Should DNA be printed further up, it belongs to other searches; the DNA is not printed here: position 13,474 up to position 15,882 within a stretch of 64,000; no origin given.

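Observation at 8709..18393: Nucleoside importer operon that runs straight into CoA-dependent enzymes: candidate uncharacterised CoA-linked nucleobase catabolic route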

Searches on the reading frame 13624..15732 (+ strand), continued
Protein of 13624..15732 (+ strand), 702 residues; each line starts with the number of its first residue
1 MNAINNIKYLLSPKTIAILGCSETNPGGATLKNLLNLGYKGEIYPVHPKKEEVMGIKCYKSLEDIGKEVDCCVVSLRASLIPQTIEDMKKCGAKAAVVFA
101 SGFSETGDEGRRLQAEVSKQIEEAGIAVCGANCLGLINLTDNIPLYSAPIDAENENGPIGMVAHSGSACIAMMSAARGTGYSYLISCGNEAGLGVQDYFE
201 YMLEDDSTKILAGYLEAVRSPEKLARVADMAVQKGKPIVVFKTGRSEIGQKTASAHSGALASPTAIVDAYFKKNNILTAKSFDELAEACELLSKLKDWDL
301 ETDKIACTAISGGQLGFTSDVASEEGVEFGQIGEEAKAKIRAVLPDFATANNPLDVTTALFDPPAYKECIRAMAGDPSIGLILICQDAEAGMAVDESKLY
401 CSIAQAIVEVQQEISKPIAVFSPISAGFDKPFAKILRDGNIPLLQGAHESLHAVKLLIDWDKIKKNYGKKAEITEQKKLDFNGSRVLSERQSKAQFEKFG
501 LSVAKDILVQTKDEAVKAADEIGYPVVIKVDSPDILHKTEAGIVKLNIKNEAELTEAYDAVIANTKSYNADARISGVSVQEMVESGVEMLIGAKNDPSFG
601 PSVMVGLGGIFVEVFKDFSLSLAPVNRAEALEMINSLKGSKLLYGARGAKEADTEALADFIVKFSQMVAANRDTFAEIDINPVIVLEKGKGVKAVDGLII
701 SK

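Call 26: search_protein_families(library=pfam, proteins=[L047:3-917:+, L047:1045-1752:+, L047:1749-2312:+, L047:2379-3272:+, L047:4990-6210:+, L047:16656-17798:+, L047:17805-18611:+, L047:18747-19634:+, L047:20303-21493:+, L047:21466-22101:+])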
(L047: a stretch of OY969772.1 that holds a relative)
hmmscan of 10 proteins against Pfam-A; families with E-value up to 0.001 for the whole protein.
L047:3-917:+ (304 aa): 3 families
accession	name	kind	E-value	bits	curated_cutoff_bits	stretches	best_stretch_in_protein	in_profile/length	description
PF07676.18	PD40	-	1.7e-18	66.5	20.9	1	122-145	10-32/38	WD40-like Beta Propeller Repeat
PF00930.27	DPPIV_N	-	4.8e-07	29.3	22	0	97-163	17-82/354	Dipeptidyl peptidase IV (DPP IV) N-terminal region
PF09142.17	TruB_C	-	3.2e-05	24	28.7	0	109-140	13-44/56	tRNA Pseudouridine synthase II, C terminal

L047:1045-1752:+ (235 aa): 0 families

L047:1749-2312:+ (187 aa): 5 families
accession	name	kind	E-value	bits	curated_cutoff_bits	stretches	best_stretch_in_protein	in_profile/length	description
PF08281.18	Sigma70_r4_2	-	5.3e-17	61.6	25.7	1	127-178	3-54/54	Sigma-70, region 4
PF04545.22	Sigma70_r4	-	9.9e-08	31.8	24.1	1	132-178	2-48/50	Sigma-70, region 4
PF04542.20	Sigma70_r2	-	1.7e-06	28.1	24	1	24-87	1-67/71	Sigma-70 region 2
PF22233.2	PhyR_sigma-like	-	7.4e-05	22.9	27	1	132-177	1-46/50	Response regulator PhyR, sigma-like domain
PF02001.22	DUF134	-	0.00062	20.7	27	0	141-178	41-78/98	Protein of unknown function DUF134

L047:2379-3272:+ (297 aa): 0 families

L047:4990-6210:+ (406 aa): 1 family
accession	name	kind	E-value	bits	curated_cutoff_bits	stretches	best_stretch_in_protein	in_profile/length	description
PF02608.20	Bmp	-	6e-39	134.2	24.1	1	88-378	10-287/301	ABC transporter substrate-binding protein PnrA-like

L047:16656-17798:+ (380 aa): 5 families
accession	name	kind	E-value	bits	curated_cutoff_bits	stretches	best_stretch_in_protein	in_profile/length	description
PF00441.29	Acyl-CoA_dh_1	-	1.2e-52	178.4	22.4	1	229-375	1-147/150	Acyl-CoA dehydrogenase, C-terminal domain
PF02771.21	Acyl-CoA_dh_N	-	1.3e-35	122.6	22.9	1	7-117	2-112/113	Acyl-CoA dehydrogenase, N-terminal domain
PF08028.16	Acyl-CoA_dh_2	-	1.1e-27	97.4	22.7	1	244-366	1-133/134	Acyl-CoA dehydrogenase, C-terminal domain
PF02770.24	Acyl-CoA_dh_M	-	3.6e-24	85.2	33.3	1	122-217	1-97/97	Acyl-CoA dehydrogenase, middle domain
PF22924.1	ACOX_C_alpha1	-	2.5e-06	27.8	27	1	262-371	49-162/169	Acyl-CoA oxidase, C-alpha1 domain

L047:17805-18611:+ (268 aa): 1 family
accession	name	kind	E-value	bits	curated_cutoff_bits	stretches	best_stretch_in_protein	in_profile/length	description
PF01012.27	ETF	-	2.5e-41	141.9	26.7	1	30-212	3-180/181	Electron transfer flavoprotein domain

L047:18747-19634:+ (295 aa): 2 families
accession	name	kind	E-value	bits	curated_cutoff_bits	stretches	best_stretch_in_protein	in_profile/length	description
PF01012.27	ETF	-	1.3e-43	149.3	26.7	1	2-144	39-179/181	Electron transfer flavoprotein domain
PF00766.25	ETF_alpha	-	1.3e-33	115.2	27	1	166-246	1-81/81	Electron transfer flavoprotein FAD-binding domain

L047:20303-21493:+ (396 aa): 1 family
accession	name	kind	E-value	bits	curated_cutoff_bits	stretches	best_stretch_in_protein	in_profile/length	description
PF06964.18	Alpha-L-AF_C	-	2.6e-12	47.7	27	1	192-386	2-165/165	Alpha-L-arabinofuranosidase C-terminal domain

L047:21466-22101:+ (212 aa): 0 families

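Call 33: search_protein_families(library=pfam, proteins=[L010:7127-9676:+, L010:6334-6948:+, L010:5017-5799:-, L010:4018-4863:-, L010:2867-3721:-, L010:1970-2848:-, L010:18738-20966:+, L009:8318-9868:+, L009:7239-8021:+, L009:6187-7104:-])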
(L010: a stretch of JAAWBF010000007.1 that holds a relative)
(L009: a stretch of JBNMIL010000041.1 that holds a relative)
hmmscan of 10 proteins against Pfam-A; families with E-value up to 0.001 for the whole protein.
L010:7127-9676:+ (849 aa): 4 families
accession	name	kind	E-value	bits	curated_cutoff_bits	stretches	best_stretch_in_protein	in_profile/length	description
PF13306.12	LRR_5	-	8e-72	239.5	27.7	4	300-413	11-121/127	BspA type Leucine rich repeat region (6 copies)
PF00395.25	SLH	-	5.5e-23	81.1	20.8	2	798-838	2-42/44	S-layer homology domain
PF01841.26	Transglut_core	-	9.3e-22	77.8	23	1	515-616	3-108/108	Transglutaminase-like superfamily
PF04473.18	DUF553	-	2.6e-09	37.1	20.5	1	527-615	16-112/140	Transglutaminase-like domain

L010:6334-6948:+ (204 aa): 1 family
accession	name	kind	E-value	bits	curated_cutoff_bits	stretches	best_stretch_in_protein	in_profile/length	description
PF14136.11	DUF4303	-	1.4e-23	83.8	23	1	12-188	1-155/155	Domain of unknown function (DUF4303)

L010:5017-5799:- (260 aa): 1 family
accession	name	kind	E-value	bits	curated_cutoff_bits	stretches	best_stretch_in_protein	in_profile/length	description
PF02535.28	Zip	-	3.1e-23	82.9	35.1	2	109-255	176-322/323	ZIP Zinc transporter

L010:4018-4863:- (281 aa): 2 families
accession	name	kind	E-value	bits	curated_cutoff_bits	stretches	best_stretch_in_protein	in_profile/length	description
PF00589.27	Phage_integrase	-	2.5e-23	83.2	27.1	1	106-263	2-166/172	Phage integrase family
PF02899.23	Phage_int_SAM_1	-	1.6e-10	41.5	22.3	1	12-85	2-81/83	Phage integrase, N-terminal SAM-like domain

L010:2867-3721:- (284 aa): 2 families
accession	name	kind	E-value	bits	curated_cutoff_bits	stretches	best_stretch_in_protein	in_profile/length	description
PF02899.23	Phage_int_SAM_1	-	2.9e-05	24.7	22.3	1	30-103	1-79/83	Phage integrase, N-terminal SAM-like domain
PF00589.27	Phage_integrase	-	0.0006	20.1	27.1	0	127-248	6-134/172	Phage integrase family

L010:1970-2848:- (292 aa): 2 families
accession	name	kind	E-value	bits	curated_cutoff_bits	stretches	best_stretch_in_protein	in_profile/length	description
PF00483.29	NTP_transferase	-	8e-77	258.6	21.2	1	2-237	1-242/245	Nucleotidyl transferase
PF12804.13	NTP_transf_3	-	1.4e-10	42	27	1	3-133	1-120/160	MobA-like NTP transferase domain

L010:18738-20966:+ (742 aa): 12 families
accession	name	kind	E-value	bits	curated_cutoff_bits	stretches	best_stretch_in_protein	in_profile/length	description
PF14691.11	Fer4_20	-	5.7e-17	62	25.8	1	8-91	19-105/113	Dihydroprymidine dehydrogenase domain II, 4Fe-4S cluster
PF13450.12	NAD_binding_8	-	3.8e-10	40.3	21.9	1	113-148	1-36/68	NAD(P)-binding Rossmann-like domain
PF02754.22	CCG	-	6.1e-10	39.5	20.6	1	522-589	2-68/85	Cysteine-rich domain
PF01266.30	DAO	-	1.6e-08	34.9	27.9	1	110-146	1-38/353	FAD dependent oxidoreductase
PF07992.20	Pyr_redox_2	-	1.9e-07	31.3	26.1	1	100-205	134-249/291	Pyridine nucleotide-disulphide oxidoreductase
PF13534.11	Fer4_17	-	2.3e-07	31.7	22.2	1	294-360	1-60/61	4Fe-4S dicluster domain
PF00070.33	Pyr_redox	-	6.6e-06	27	22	1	110-144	1-35/82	Pyridine nucleotide-disulphide oxidoreductase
PF01593.30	Amino_oxidase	-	2.8e-05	24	19.8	1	118-146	1-29/443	Flavin containing amine oxidoreductase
PF00890.30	FAD_binding_2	-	4.4e-05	23.3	20.4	1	111-147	2-38/414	FAD binding domain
PF13183.11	Fer4_8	-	0.0001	23.2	27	1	291-359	1-67/68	4Fe-4S dicluster domain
PF12831.13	FAD_oxidored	-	0.00019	21.3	27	1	111-147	2-38/416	FAD dependent oxidoreductase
PF03486.20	HI0933_like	-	0.00048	20.1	50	1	111-145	3-37/244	HI0933-like protein Rossmann domain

L009:8318-9868:+ (516 aa): 1 family
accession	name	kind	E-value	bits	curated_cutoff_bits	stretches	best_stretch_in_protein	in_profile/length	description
PF00474.23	SSF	-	8.1e-32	111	22.8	1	62-422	1-383/406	Sodium:solute symporter family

L009:7239-8021:+ (260 aa): 0 families

L009:6187-7104:- (305 aa): 1 family
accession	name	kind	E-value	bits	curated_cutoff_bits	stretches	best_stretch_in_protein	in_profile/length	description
PF04072.20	LCM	-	2.7e-30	106.1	22.3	1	12-205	2-186/187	Leucine carboxyl methyltransferase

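Call 34: search_protein_families(library=pfam, proteins=[L011:2669-3514:+, L011:3545-4657:+, L011:4670-5476:+, L011:5524-6285:+, L011:8902-10017:+, L012:5275-6492:+, L012:6493-7968:+, L012:7981-9048:+, L012:12233-13051:+, L012:13052-14188:+])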
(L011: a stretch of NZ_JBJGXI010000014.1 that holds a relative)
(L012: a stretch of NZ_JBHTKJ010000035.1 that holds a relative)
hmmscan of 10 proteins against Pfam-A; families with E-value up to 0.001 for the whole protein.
L011:2669-3514:+ (281 aa): 1 family
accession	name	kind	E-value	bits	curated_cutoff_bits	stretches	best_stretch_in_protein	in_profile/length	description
PF00528.27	BPD_transp_1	-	1.8e-27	96.7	26.4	1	102-266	1-176/184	Binding-protein-dependent transport system inner membrane component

L011:3545-4657:+ (370 aa): 6 families
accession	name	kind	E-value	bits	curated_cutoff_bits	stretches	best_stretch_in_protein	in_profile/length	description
PF09084.16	NMT1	-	1.2e-32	114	20.5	1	65-268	13-216/216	NMT1/THI5 like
PF12974.12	Phosphonate-bd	-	3.4e-09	36.9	27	1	69-208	25-169/242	ABC transporter, phosphonate, periplasmic substrate-binding protein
PF16868.10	NMT1_3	-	2.2e-07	31.2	27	1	83-203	41-168/289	NMT1-like family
PF13379.11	NMT1_2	-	4.2e-07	30.5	24.7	1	64-266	26-242/252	NMT1-like family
PF04069.17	OpuAC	-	2.9e-06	27.5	21.2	1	64-305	20-241/257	Substrate binding domain of ABC-type glycine betaine transport system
PF13531.11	SBP_bac_11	-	0.00068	19.9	25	0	137-208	92-168/227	Bacterial extracellular solute-binding protein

L011:4670-5476:+ (268 aa): 8 families
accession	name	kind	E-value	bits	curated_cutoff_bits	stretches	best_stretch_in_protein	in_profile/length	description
PF00005.33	ABC_tran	-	1.3e-33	117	25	1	31-169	2-136/137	ABC transporter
PF13304.12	AAA_21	-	2e-07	31.8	27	0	135-202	231-300/304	AAA domain, putative AbiEii toxin, Type IV TA system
PF09818.15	ABC_ATPase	-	9.8e-05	21.9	23.2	0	142-215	158-230/283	P-loop domain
PF03193.22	RsgA_GTPase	-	0.00011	22.6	30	1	25-63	92-129/174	RsgA GTPase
PF20703.3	nSTAND1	-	0.00029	21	27.1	1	29-68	22-59/379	Novel STAND NTPase 1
PF13401.12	AAA_22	-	0.00031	21.5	27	1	40-197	5-120/130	AAA domain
PF13476.12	AAA_23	-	0.00033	21.8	27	1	30-64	10-43/201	AAA domain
PF03215.21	Rad17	-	0.00052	20.4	23.8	1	29-62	34-67/186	Rad17 P-loop domain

L011:5524-6285:+ (253 aa): 1 family
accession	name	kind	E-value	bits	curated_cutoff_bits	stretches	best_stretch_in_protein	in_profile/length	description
PF00528.27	BPD_transp_1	-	2.2e-30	106.2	26.4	1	78-245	1-180/184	Binding-protein-dependent transport system inner membrane component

L011:8902-10017:+ (371 aa): 2 families
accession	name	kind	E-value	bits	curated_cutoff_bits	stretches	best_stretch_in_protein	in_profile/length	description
PF16113.10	ECH_2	-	2.9e-121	405.5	27.2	1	18-350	1-335/335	Enoyl-CoA hydratase/isomerase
PF00378.25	ECH_1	-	3.5e-31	108.9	27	1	16-196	4-181/251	Enoyl-CoA hydratase/isomerase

L012:5275-6492:+ (405 aa): 3 families
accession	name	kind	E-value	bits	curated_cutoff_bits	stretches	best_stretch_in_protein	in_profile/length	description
PF25137.1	ADH_Fe_C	-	3.4e-53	180.7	27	1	198-395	1-194/194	Fe-containing alcohol dehydrogenase family, C-terminal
PF00465.25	Fe-ADH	-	4.5e-53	179.7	31.3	1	19-187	1-168/168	Iron-containing alcohol dehydrogenase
PF13685.12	Fe-ADH_2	-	5e-08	33.5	28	1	25-118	3-95/149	Iron-containing alcohol dehydrogenase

L012:6493-7968:+ (491 aa): 1 family
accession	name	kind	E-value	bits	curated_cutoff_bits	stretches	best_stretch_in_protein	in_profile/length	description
PF00171.27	Aldedh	-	4e-153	510.7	23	1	23-486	1-460/461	Aldehyde dehydrogenase family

L012:7981-9048:+ (355 aa): 2 families
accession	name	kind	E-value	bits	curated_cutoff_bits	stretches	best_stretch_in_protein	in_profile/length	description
PF16113.10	ECH_2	-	4e-122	408.4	27.2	1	21-353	2-334/335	Enoyl-CoA hydratase/isomerase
PF00378.25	ECH_1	-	5.6e-27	95.1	27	1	17-181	3-163/251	Enoyl-CoA hydratase/isomerase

L012:12233-13051:+ (272 aa): 1 family
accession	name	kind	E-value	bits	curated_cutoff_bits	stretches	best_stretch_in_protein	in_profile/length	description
PF00528.27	BPD_transp_1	-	1e-26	94.3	26.4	1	91-257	1-175/184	Binding-protein-dependent transport system inner membrane component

L012:13052-14188:+ (378 aa): 4 families
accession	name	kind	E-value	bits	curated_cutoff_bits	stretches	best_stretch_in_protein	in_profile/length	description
PF09084.16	NMT1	-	1.4e-32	113.8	20.5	1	71-274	12-215/216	NMT1/THI5 like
PF12974.12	Phosphonate-bd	-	4.1e-11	43.2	27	1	76-210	25-164/242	ABC transporter, phosphonate, periplasmic substrate-binding protein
PF16868.10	NMT1_3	-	2.1e-07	31.3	27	1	76-214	27-171/289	NMT1-like family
PF13379.11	NMT1_2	-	2.9e-05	24.5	24.7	1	69-210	24-180/252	NMT1-like family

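Call 39: search_solved_structures(query=window:13624-15732:+, show_alignments=0)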
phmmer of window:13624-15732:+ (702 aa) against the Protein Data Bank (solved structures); distinct sequences matched with E-value up to 0.001: 15.
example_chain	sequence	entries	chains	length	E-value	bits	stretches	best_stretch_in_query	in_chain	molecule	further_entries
8wzu_A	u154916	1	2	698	3.1e-113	382.9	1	10-696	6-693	4-hydroxybutyrate--CoA ligase [ADP-forming]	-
9y43_A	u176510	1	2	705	3.4e-97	329.9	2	4-465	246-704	3-hydroxypropionate--CoA ligase [ADP-forming]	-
7cm9_A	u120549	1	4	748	2.5e-90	307.2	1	6-698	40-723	DMSP lyase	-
2csu_A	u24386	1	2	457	1.6e-58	202.1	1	8-458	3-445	457aa long hypothetical protein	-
1wr2_A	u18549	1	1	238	1.9e-54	188.6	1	483-701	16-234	hypothetical protein PH1789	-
4xyl_A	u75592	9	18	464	2.6e-54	188.2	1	5-389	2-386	alpha subunit of Acyl-CoA synthetase (NDP forming) | Acyl-CoA synthetase (NDP forming) | alpha subunit of acetyl-CoA synthetase (NDP forming)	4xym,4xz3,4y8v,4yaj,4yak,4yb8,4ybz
4xyl_B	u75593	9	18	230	1.5e-50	175.8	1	480-700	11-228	beta subunit of Acyl-CoA synthetase (NDP forming) | Uncharacterized protein | beta subunit of acetyl-CoA synthetase (NDP forming)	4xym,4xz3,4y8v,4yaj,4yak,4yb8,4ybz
9it0_A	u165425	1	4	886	1.1e-46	163.1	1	7-685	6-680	Protein acetyltransferase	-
9isq_A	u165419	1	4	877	1e-45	159.8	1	8-685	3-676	Protein acetyltransferase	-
9isb_A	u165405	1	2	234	1.3e-19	73.5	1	484-685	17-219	Protein acetyltransferase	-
2d59_A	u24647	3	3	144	2.6e-09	39.5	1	11-134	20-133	hypothetical protein PH1109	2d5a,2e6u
1y81_A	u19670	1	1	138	1.4e-07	33.8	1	15-127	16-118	conserved hypothetical protein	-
3q9n_A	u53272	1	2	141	1.2e-05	27.4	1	11-74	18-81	CoA binding protein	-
3qa9_A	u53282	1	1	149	2.1e-05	26.6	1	11-72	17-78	CoA binding domain protein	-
3q9u_A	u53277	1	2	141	2.3e-05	26.5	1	12-74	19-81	CoA binding protein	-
